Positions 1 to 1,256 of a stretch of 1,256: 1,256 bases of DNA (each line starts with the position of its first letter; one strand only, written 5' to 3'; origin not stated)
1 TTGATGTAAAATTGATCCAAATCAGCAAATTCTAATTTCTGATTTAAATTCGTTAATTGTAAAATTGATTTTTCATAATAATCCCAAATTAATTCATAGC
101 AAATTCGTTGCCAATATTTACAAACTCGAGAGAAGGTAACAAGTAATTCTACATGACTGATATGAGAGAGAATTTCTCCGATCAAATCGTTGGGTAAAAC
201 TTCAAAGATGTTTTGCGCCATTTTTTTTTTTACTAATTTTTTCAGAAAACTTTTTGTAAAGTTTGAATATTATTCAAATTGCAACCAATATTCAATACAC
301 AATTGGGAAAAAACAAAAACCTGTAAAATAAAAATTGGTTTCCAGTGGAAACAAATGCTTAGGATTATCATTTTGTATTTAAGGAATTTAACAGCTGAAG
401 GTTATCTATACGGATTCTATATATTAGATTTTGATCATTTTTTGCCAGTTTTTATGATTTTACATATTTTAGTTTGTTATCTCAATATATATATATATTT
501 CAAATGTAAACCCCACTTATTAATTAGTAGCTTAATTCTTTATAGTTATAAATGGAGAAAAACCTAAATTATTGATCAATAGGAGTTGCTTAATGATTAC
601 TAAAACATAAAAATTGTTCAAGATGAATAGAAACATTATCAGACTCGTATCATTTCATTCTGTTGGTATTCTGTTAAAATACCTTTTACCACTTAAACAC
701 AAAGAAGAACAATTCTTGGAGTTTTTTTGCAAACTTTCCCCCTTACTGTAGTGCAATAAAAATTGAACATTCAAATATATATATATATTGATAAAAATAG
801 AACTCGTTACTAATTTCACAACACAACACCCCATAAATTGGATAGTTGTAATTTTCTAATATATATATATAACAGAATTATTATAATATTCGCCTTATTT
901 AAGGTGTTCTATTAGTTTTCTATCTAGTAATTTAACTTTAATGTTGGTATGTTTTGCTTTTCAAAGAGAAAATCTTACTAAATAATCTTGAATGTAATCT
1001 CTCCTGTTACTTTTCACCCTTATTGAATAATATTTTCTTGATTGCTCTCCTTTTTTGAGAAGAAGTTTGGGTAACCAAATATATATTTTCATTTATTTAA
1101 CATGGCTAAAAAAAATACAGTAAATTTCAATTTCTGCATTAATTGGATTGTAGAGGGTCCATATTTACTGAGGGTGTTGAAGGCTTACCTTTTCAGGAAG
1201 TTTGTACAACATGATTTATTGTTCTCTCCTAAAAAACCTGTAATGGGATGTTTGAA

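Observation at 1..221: Canonical F-box motif encoded on the minus strand, missed by the ORF track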

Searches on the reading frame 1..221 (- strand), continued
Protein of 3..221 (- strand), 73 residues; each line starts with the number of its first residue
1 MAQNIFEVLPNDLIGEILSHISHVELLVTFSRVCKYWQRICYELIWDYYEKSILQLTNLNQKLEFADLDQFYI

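Call 57: search_solved_structures(query=A2, max_evalue=0.01, show_alignments=3)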
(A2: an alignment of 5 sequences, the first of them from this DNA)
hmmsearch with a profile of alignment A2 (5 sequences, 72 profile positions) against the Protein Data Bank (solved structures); distinct sequences matched with E-value up to 0.01: 2.
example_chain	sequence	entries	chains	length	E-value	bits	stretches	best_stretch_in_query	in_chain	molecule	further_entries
8uah_B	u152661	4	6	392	0.0019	21.3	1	9-47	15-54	F-box/LRR-repeat protein 17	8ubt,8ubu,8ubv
6w66_B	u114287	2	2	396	0.0019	21.3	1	9-47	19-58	F-box/LRR-repeat protein 17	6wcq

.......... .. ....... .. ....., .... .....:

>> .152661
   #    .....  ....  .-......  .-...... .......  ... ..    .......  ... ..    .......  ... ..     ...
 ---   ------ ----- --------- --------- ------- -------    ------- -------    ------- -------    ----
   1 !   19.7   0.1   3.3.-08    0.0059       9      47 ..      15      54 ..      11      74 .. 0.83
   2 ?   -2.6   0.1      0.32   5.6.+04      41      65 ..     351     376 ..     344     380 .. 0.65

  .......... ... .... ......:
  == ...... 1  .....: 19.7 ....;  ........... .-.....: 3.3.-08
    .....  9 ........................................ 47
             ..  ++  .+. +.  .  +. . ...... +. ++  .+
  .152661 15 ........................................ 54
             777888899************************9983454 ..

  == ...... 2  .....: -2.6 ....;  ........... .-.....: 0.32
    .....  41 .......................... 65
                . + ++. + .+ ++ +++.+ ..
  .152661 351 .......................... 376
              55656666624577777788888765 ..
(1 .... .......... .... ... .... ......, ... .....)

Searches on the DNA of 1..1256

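Call 10: search_rna_families(source=window, threshold=evalue, max_evalue=1)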
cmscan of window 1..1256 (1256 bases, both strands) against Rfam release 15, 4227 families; matches with E-value up to 1: 1.
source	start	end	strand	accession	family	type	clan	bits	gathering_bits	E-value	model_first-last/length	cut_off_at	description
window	1074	1210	-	RF00518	speF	Cis-reg; leader;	-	15.8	37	0.23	1-153/153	no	speF leader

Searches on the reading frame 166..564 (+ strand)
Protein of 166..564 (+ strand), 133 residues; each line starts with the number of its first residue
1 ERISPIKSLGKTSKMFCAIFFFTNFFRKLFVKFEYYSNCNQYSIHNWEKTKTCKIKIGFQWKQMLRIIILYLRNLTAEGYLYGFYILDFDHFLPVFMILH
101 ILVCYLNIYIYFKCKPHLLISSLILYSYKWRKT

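Call 16: search_protein_families(library=pfam, proteins=[window:166-564:+], max_evalue=10)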
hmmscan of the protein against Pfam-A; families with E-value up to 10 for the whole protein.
seq(133 aa): 1 family
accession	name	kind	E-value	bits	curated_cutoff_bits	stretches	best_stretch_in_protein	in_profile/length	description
PF25830.1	Ig_NFAM1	-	0.17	12.7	27.2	1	8-82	14-86/105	NFAM1 immunoglobin domain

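Call 58: find_encoding_contigs(protein=window:208-564:+, flank=10000, max_places=6)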
Protein seq(119 aa) (119 aa): no gene with exactly this product is on record in the collection.

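Call 59: find_encoding_contigs(protein=window:190-564:+, flank=10000, max_places=6)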
Protein seq(125 aa) (125 aa): no gene with exactly this product is on record in the collection.

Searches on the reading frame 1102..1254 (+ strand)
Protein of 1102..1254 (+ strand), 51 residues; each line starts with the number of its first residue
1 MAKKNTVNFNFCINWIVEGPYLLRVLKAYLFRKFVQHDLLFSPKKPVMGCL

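Call 16: search_protein_families(library=pfam, proteins=[window:1102-1254:+], max_evalue=10)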
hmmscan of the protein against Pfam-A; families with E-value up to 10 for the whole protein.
seq(51 aa): 1 family
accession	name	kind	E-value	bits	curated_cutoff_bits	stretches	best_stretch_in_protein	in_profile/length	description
PF25365.1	DUF7881_N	-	0.024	15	27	1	6-29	76-99/135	Domain of unknown function (DUF7881) N-terminal domain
